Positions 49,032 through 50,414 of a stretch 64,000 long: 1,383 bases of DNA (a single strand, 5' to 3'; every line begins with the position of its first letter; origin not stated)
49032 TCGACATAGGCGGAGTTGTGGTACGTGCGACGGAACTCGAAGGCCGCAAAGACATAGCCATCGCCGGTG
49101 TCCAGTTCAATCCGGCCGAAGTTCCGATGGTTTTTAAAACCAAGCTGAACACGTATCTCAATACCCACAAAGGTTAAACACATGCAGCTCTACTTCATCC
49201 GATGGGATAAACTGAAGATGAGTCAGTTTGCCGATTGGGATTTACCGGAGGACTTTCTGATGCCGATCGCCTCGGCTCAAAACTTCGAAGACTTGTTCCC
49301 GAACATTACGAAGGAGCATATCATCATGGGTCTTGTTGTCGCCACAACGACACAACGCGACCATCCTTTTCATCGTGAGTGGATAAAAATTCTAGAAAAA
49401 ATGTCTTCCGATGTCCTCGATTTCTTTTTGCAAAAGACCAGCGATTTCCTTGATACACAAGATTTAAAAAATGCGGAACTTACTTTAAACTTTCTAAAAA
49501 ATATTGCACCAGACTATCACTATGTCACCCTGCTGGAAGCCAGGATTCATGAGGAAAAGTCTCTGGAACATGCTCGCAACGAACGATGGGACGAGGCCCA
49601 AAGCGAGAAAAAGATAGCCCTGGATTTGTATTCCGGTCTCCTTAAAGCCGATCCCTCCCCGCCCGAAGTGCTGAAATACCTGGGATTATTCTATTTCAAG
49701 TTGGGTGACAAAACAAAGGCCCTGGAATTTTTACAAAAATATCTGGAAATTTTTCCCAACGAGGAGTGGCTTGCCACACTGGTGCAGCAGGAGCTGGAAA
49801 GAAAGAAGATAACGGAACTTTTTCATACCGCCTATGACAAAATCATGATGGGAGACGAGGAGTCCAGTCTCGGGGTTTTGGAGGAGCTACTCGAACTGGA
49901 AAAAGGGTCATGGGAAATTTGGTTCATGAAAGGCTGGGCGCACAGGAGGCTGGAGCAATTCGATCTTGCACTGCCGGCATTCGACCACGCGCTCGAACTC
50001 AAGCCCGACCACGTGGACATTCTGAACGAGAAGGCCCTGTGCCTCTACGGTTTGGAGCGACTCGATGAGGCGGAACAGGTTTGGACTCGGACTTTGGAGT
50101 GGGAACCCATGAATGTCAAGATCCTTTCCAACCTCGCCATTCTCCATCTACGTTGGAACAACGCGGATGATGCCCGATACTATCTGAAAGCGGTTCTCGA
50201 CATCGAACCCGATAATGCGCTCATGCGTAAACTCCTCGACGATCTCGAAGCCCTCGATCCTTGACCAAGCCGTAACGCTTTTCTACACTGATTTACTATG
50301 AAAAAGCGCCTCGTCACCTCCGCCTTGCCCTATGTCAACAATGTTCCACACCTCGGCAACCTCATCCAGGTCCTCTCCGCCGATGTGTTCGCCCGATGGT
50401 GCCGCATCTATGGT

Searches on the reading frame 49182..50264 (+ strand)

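Call 57: search_protein_families(library=pfam, proteins=[window:49182-50264:+], max_evalue=0.001)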
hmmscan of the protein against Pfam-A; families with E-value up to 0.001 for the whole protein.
window:49182-50264:+ (360 aa): 16 families
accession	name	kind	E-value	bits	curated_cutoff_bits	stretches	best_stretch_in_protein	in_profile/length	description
PF07719.23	TPR_2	-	1.2e-23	81.6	27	2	245-277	2-34/34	Tetratricopeptide repeat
PF00515.34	TPR_1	-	4.2e-23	80.6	27.8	2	245-277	2-34/34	Tetratricopeptide repeat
PF13432.12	TPR_16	-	1.1e-21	77.3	32.7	2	248-300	1-53/65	Tetratricopeptide repeat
PF14559.12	TPR_19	-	3.4e-18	66.2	25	2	258-307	5-54/68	Tetratricopeptide repeat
PF13431.12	TPR_17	-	1.1e-16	60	24.4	0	266-299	1-34/34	Tetratricopeptide repeat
PF13181.12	TPR_8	-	1.1e-16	59.9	25.7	1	245-277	2-34/34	Tetratricopeptide repeat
PF13424.12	TPR_12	-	8.5e-15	55.2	30.1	1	130-192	13-76/77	Tetratricopeptide repeat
PF13428.12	TPR_14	-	1.1e-14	53.9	23.5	1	244-285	1-42/44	Tetratricopeptide repeat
PF13371.12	TPR_9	-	7e-14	52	35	0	228-280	13-65/73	Tetratricopeptide repeat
PF23914.1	TPR_CcmH_CycH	-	2.1e-10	41.1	42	1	245-345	51-154/158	Cytochrome c-type biogenesis protein H TPR domain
PF12895.13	ANAPC3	-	6.3e-10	39.6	27.2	1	227-300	6-78/82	Anaphase-promoting complex, cyclosome, subunit 3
PF13174.12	TPR_6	-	1.2e-09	38.6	26.3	1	166-193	5-32/33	Tetratricopeptide repeat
PF14853.12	Fis1_TPR_C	-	7.1e-09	36.2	25.3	0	318-351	7-40/53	Fis1 C-terminal tetratricopeptide repeat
PF13414.12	TPR_11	-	2e-07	31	26.8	0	253-289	3-39/42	TPR repeat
PF13374.12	TPR_10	-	1.2e-05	25.6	27.5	0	314-341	4-31/42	Tetratricopeptide repeat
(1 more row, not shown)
